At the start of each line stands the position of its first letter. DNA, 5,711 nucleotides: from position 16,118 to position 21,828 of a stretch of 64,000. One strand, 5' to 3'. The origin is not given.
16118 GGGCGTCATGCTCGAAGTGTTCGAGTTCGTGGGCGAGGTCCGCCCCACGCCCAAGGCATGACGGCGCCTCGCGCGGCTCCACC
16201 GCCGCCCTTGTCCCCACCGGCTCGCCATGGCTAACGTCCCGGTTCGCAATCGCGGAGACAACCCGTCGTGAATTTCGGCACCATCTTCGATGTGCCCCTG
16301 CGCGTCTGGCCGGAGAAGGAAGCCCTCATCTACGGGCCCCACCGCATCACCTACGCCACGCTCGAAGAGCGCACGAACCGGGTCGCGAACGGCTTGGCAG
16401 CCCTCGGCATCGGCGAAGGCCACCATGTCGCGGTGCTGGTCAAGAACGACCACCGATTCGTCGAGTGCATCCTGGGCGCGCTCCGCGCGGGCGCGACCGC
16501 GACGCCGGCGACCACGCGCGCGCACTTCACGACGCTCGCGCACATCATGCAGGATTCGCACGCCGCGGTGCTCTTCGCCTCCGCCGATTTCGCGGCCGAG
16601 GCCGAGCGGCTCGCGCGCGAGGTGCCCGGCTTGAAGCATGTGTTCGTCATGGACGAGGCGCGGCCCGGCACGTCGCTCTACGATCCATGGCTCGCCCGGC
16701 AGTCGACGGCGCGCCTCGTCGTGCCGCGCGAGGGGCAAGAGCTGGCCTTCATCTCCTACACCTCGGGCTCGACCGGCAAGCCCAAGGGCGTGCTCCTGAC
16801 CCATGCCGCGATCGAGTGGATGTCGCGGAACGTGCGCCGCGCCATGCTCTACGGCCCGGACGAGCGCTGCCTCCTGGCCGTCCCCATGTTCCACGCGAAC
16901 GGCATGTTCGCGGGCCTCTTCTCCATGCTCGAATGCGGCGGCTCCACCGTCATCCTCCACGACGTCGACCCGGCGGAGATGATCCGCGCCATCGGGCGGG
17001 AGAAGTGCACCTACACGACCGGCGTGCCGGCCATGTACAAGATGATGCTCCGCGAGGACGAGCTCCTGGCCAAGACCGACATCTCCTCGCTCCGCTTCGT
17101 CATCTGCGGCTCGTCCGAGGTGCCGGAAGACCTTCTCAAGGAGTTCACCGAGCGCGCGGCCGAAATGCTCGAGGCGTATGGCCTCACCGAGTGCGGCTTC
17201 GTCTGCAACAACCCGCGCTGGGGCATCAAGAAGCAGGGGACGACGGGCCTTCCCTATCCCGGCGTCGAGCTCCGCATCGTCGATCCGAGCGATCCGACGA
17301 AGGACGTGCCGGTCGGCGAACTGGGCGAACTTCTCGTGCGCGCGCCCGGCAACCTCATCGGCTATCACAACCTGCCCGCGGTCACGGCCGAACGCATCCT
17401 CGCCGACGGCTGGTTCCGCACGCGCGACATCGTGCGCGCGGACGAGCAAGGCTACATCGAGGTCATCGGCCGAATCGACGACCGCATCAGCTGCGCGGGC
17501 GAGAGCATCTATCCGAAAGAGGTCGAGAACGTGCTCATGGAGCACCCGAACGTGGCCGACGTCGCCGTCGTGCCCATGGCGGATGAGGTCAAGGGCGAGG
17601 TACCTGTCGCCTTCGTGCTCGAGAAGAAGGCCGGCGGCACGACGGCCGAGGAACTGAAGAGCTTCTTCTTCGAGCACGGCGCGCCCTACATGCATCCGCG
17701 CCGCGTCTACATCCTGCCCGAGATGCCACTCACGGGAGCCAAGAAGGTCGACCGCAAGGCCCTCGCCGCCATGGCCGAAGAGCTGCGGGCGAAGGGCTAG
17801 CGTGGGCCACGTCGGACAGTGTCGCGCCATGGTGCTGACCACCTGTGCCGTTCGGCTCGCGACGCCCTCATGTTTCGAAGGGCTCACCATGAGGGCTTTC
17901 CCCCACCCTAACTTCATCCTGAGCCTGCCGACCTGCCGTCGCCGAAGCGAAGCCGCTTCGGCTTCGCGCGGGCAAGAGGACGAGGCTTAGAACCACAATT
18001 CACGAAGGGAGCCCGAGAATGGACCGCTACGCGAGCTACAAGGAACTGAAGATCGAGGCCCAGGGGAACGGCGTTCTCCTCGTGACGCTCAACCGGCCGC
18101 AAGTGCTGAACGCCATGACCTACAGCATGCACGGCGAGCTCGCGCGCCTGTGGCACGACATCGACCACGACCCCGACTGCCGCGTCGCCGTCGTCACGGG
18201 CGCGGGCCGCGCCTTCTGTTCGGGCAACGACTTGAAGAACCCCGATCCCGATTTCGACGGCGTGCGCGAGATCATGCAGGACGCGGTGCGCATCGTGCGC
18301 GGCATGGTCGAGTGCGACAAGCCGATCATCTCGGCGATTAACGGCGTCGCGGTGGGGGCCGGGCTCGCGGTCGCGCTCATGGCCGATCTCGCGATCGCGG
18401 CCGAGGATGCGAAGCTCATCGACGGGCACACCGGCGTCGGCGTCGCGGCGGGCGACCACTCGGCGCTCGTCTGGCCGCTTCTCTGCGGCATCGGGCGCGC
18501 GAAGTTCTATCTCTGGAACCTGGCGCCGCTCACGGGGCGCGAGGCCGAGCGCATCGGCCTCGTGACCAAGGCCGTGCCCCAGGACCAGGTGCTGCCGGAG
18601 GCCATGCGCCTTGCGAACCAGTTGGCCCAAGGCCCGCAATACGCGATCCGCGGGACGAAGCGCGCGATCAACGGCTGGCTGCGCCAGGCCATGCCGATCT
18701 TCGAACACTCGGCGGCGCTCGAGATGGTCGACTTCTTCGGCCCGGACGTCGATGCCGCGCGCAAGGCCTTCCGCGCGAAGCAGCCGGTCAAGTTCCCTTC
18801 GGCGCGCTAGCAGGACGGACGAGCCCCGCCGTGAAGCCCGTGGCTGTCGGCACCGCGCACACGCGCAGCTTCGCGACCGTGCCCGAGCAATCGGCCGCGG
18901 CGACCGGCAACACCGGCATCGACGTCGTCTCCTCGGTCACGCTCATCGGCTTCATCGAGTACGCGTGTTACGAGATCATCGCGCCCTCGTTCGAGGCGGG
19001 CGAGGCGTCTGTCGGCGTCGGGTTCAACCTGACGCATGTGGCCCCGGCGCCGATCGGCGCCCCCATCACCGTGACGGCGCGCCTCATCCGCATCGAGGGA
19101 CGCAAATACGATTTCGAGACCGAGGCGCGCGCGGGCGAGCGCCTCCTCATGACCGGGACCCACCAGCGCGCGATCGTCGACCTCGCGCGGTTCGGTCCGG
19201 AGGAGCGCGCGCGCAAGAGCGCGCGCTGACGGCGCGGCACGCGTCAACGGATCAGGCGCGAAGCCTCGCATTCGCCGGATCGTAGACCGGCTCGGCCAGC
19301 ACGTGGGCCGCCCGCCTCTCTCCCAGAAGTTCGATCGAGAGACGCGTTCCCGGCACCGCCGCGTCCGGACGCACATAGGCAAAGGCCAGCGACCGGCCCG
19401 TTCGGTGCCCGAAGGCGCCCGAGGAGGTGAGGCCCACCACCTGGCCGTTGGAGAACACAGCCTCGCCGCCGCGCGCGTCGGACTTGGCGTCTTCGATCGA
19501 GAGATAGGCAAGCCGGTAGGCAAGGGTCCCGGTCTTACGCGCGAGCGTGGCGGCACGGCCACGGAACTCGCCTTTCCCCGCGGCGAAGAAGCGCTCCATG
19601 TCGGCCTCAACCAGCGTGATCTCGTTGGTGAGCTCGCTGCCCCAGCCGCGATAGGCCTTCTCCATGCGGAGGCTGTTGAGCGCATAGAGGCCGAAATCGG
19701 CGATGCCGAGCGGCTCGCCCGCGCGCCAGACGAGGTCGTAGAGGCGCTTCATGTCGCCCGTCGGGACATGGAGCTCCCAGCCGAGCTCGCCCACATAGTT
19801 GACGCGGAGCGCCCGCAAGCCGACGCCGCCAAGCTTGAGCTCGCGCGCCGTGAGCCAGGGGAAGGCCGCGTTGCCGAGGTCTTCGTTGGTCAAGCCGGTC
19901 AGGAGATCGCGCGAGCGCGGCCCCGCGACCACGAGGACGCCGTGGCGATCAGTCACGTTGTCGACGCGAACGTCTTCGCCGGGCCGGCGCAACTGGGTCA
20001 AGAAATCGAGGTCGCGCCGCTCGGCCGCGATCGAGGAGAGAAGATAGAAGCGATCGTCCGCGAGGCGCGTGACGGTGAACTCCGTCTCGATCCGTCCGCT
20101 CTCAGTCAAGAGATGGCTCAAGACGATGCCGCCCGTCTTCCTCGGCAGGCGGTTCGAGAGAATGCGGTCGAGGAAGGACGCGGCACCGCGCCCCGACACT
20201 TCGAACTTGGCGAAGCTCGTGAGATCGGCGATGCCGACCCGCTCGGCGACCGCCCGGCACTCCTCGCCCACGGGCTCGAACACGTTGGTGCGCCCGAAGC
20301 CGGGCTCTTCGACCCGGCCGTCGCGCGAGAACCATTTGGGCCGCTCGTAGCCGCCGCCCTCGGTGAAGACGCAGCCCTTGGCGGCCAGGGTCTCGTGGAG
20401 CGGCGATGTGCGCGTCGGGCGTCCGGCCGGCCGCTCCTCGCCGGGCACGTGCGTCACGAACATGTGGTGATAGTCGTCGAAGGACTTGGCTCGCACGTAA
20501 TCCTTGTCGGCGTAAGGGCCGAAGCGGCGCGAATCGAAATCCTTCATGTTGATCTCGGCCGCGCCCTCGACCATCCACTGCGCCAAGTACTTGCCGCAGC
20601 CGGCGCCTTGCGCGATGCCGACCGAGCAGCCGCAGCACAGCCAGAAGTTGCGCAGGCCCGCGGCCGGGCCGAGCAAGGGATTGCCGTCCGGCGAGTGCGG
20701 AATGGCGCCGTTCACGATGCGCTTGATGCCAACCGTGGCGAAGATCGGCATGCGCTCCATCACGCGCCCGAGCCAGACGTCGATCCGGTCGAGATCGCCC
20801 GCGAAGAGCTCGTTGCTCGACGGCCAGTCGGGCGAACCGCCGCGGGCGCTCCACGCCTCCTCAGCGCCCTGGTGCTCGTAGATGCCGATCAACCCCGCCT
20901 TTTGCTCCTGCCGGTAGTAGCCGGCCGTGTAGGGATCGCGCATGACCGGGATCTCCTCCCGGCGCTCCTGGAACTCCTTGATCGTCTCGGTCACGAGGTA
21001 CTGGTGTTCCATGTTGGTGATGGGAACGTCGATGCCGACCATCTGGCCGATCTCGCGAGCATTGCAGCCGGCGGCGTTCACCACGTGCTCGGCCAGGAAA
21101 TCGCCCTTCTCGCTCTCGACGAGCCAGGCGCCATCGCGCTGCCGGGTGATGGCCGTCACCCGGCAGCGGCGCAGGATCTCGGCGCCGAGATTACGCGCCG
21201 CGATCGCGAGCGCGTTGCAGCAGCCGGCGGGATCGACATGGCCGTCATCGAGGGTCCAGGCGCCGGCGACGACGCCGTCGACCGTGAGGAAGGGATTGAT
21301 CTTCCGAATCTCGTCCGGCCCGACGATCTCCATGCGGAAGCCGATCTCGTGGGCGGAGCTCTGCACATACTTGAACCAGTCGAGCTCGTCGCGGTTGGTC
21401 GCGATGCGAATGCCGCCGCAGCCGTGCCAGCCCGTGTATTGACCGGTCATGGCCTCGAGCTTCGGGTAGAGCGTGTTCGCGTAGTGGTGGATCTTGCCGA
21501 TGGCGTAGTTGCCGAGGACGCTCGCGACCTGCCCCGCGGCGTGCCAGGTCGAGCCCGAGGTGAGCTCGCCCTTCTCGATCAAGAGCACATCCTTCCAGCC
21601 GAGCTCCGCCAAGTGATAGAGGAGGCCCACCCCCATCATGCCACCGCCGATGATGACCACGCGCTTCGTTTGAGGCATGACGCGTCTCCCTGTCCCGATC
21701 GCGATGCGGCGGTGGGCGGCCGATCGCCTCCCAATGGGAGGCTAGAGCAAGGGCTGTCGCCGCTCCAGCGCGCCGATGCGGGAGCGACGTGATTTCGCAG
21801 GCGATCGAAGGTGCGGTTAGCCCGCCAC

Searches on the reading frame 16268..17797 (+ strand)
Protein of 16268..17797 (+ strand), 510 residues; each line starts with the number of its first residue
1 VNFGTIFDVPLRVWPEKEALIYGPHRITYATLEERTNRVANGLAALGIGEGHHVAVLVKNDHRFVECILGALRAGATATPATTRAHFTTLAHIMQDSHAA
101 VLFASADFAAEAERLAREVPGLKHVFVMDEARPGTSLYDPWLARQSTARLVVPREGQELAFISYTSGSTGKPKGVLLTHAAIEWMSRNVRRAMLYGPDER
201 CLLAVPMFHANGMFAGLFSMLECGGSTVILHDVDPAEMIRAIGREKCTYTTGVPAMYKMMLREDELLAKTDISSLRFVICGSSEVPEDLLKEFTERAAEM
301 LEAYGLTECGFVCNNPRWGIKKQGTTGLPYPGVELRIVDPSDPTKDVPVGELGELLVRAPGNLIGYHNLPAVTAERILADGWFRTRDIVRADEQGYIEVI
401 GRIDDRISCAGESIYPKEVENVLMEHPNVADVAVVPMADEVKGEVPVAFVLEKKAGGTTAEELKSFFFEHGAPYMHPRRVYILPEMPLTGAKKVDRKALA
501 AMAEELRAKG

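Call 3: search_protein_families(library=pfam, proteins=[window:16268-17797:+], max_evalue=0.01)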
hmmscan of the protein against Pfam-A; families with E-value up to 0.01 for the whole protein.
window:16268-17797:+ (510 aa): 3 families
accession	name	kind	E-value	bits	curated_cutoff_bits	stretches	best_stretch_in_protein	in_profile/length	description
PF00501.34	AMP-binding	-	1.3e-83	281.4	29.9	1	12-367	6-384/384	AMP-binding enzyme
PF13193.12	AMP-binding_C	-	1.8e-19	70.9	24.5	1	418-493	1-76/76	AMP-binding enzyme C-terminal domain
PF15092.11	UPF0728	-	0.0011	19.2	27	0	20-67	9-54/88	Uncharacterised protein family UPF0728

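Call 4: search_protein_families(library=ncbifam, proteins=[window:16268-17797:+], max_evalue=0.01)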
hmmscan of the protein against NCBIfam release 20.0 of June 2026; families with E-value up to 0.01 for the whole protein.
window:16268-17797:+ (510 aa): 110 families (the best 25 are shown)
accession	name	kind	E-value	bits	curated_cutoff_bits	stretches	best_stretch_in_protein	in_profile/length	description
NF004837.0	PRK06187.1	subfamily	3.2e-125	418.4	476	1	2-504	9-523/531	long-chain-fatty-acid--CoA ligase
NF005702.0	PRK07514.1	subfamily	9.4e-87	291.5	558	1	24-501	27-498/506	malonyl-CoA synthase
NF004114.0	PRK05605.1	equivalog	3.7e-84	283.1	766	2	155-501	219-567/575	long-chain-fatty-acid--CoA ligase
NF005801.1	PRK07656.1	equivalog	5.4e-83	279.3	657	1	14-498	14-498/500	FadD3 family acyl-CoA ligase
NF006182.0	PRK08316.1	subfamily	1.5e-82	277.7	663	1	13-500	23-514/523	fatty acyl-CoA synthetase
NF005307.0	PRK06839.1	equivalog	3.9e-80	269.9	748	1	13-503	14-493/496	o-succinylbenzoate--CoA ligase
NF004758.0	PRK06087.1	equivalog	3.4e-78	263.4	736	1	25-500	49-532/548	medium-chain fatty-acid--CoA ligase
NF005857.1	PRK07786.1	exception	3e-76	257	733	1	14-498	22-507/513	fatty-acid--CoA ligase FadD5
NF006181.0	PRK08314.1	subfamily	6.8e-75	252.4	705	2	153-503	200-554/563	long-chain-fatty-acid--CoA ligase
NF052269.1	Staph_lig_FadD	equivalog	8.3e-75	252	650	1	25-506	26-496/499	long-chain-fatty-acid--CoA ligase FadD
NF005714.0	PRK07529.1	subfamily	1.2e-72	245.2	632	1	24-502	61-575/640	acyl-CoA synthetase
TIGR02262.1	benz_CoA_lig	subfamily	2.9e-72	244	375.25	1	17-499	21-505/508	benzoate-CoA ligase family protein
NF009233.0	PRK12583.1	subfamily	3.3e-72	243.7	832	1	5-503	22-550/558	fatty acid CoA ligase family protein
NF004808.0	PRK06155.1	equivalog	6.6e-72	242.5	722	1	14-501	34-520/542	ATP-dependent acyl-CoA ligase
NF004822.0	PRK06178.1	equivalog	9e-72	242.4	782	1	14-505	50-569/571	acyl-CoA synthetase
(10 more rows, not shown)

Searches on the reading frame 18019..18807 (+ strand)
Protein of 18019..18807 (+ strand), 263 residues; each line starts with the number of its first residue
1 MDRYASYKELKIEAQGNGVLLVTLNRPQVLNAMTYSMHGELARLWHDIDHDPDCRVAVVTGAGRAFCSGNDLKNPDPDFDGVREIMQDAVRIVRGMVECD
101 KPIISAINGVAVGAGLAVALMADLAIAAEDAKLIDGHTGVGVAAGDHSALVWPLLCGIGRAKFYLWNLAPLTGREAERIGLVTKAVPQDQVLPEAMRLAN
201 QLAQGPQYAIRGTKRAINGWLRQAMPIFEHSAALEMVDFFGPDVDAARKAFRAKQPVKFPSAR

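Call 3: search_protein_families(library=pfam, proteins=[window:18019-18807:+], max_evalue=0.01)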
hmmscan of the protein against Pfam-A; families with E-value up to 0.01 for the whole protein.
window:18019-18807:+ (263 aa): 2 families
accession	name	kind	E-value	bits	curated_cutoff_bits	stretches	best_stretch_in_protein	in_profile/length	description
PF00378.25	ECH_1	-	1.4e-40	139.7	27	1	16-224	3-212/251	Enoyl-CoA hydratase/isomerase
PF16113.10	ECH_2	-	5.4e-21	75.9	27.2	1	21-204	3-186/335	Enoyl-CoA hydratase/isomerase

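Call 4: search_protein_families(library=ncbifam, proteins=[window:18019-18807:+], max_evalue=0.01)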
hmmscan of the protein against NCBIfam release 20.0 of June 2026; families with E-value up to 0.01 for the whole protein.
window:18019-18807:+ (263 aa): 69 families (the best 25 are shown)
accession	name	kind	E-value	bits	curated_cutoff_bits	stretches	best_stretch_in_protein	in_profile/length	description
NF005595.0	PRK07327.1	subfamily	1.7e-98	329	292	1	2-262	5-268/271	enoyl-CoA hydratase/isomerase family protein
NF004840.0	PRK06190.1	equivalog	6.8e-44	150.4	253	1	14-219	9-215/260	enoyl-CoA hydratase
NF006107.0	PRK08258.1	equivalog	1.1e-43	149.5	330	1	9-259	18-274/277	enoyl-CoA hydratase family protein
NF006699.0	PRK09245.1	subfamily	7.7e-43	146.6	354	1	10-259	5-263/266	crotonase/enoyl-CoA hydratase family protein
NF051848.1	EnCoAHydtEchA19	equivalog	1.9e-39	135.8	400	1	12-259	4-255/258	enoyl-CoA hydratase EchA19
NF005802.0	PRK07657.1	equivalog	5.3e-39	134.3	363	1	9-221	4-218/260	enoyl-CoA hydratase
TIGR02280.1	PaaB1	equivalog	7.2e-38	130.6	345.15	1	17-220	7-213/256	2-(1,2-epoxy-1,2-dihydrophenyl)acetyl-CoA isomerase PaaG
NF006109.0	PRK08260.1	subfamily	1.1e-37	129.9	320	1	6-260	2-276/296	enoyl-CoA hydratase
NF004857.0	PRK06210.1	equivalog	3.5e-37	128.3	341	1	4-261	4-274/275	enoyl-CoA hydratase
NF005073.0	PRK06495.1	subfamily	3.4e-35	121.6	296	1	17-255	12-250/257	enoyl-CoA hydratase/isomerase family protein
NF004475.0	PRK05809.1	subfamily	5.9e-35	121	394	1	7-221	3-218/260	short-chain-enoyl-CoA hydratase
NF006128.0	PRK08272.1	subfamily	9e-35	120.4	257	2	84-223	116-252/308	crotonase/enoyl-CoA hydratase family protein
NF006108.0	PRK08259.1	equivalog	9.2e-34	117.1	273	1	9-217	4-210/256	crotonase/enoyl-CoA hydratase family protein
NF006140.0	PRK08290.1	subfamily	2.7e-33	115.4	280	1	5-219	5-239/292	enoyl-CoA hydratase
NF004525.0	PRK05870.1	equivalog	3.5e-33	115.6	285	1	10-235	5-224/249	enoyl-CoA hydratase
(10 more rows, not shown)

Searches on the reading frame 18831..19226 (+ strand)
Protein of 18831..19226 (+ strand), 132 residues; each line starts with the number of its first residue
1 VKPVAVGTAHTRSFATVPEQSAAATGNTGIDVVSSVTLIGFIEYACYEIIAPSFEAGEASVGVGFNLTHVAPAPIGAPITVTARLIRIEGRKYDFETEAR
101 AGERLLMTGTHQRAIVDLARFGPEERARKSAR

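Call 3: search_protein_families(library=pfam, proteins=[window:18831-19226:+], max_evalue=0.01)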
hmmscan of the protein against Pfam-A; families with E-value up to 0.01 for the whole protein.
window:18831-19226:+ (132 aa): 2 families
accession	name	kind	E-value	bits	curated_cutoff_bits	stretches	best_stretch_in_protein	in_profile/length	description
PF22636.2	FlK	-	3.6e-25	88.5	27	1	19-117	3-101/103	Fluoroacetyl-CoA-specific thioesterase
PF03061.28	4HBT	-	9.1e-06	26.3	20.6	1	38-106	9-77/79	Thioesterase superfamily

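Call 4: search_protein_families(library=ncbifam, proteins=[window:18831-19226:+], max_evalue=0.01)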
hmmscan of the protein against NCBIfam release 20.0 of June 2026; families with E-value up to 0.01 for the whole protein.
window:18831-19226:+ (132 aa): 0 families

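Call 38: search_solved_structures(query=window:18831-19226:+, max_evalue=0.01)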
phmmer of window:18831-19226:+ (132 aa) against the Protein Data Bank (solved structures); distinct sequences matched with E-value up to 0.01: 9.
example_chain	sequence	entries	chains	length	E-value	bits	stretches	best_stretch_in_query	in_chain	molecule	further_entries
3kuv_A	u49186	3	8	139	6.7e-18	67.9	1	31-128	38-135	Fluoroacetyl coenzyme A thioesterase | Fluoroacetyl-CoA thioesterase FlK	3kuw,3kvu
3p3f_A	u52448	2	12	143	1.2e-17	67.1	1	31-128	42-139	Fluoroacetyl coenzyme A thioesterase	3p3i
3kv7_A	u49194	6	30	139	1.3e-17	66.9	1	32-128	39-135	fluoroacetyl-CoA thioesterase FlK | Fluoroacetyl-CoA thioesterase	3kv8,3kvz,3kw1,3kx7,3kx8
3kvi_A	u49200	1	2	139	1.4e-17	66.9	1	32-128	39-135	Fluoroacetyl-CoA thioesterase FlK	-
3p2q_A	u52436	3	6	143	1.5e-17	66.8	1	32-128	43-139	Fluoroacetyl coenzyme A thioesterase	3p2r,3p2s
3qoo_A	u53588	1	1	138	0.00028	23.9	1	34-117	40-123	Uncharacterized protein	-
2q78_A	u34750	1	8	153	0.00067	22.7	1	31-120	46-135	Uncharacterized protein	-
2cwz_A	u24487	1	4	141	0.0036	20.3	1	32-115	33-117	thioesterase family protein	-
2f0x_A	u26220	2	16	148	0.0089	19.1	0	54-116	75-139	Thioesterase superfamily member 2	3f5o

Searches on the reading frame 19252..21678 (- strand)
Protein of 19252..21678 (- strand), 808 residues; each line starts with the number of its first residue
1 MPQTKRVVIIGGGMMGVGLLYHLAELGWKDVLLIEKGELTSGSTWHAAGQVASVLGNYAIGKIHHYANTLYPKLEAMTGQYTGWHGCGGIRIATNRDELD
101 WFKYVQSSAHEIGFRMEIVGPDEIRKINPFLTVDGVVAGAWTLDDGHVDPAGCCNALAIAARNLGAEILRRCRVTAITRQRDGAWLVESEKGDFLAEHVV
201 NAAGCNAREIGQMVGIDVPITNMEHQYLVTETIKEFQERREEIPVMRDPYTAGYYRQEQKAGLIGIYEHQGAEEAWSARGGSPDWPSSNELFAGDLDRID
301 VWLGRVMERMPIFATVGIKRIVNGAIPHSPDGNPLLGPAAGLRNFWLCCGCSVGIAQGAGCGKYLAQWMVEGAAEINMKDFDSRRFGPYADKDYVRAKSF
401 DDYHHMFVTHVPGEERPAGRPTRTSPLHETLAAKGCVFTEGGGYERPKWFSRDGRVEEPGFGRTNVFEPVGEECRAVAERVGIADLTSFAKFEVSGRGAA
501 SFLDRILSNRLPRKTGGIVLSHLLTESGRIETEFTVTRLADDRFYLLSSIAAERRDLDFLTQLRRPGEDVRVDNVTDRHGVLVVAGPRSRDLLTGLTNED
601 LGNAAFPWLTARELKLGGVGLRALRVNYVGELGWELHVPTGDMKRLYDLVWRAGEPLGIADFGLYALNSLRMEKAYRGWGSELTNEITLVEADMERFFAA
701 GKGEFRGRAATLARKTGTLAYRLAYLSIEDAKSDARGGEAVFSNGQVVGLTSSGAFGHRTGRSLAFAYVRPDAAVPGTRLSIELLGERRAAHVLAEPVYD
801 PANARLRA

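Call 68: search_protein_families(library=pfam, proteins=[window:19252-21678:-], max_evalue=0.001)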
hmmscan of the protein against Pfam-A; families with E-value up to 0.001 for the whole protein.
window:19252-21678:- (808 aa): 6 families
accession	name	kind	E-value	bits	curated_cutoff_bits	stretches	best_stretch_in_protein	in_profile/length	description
PF01571.26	GCV_T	-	4.3e-68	229.8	25.6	1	427-696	1-254/255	Aminomethyltransferase folate-binding domain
PF01266.30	DAO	-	6.3e-65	220.4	27.9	1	6-368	1-353/353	FAD dependent oxidoreductase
PF08669.17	GCV_T_C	-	1e-19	70.6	25.9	1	722-800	2-80/80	Glycine cleavage T-protein C-terminal barrel domain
PF16350.10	FAO_M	-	8.3e-12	45.6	27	1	371-425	1-56/56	FAD dependent oxidoreductase central domain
PF13738.12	Pyr_redox_3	-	1.3e-05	25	30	0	8-40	1-33/305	Pyridine nucleotide-disulphide oxidoreductase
PF13454.12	NAD_binding_9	-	0.00013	22.5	21.8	0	8-68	1-63/155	FAD-NAD(P)-binding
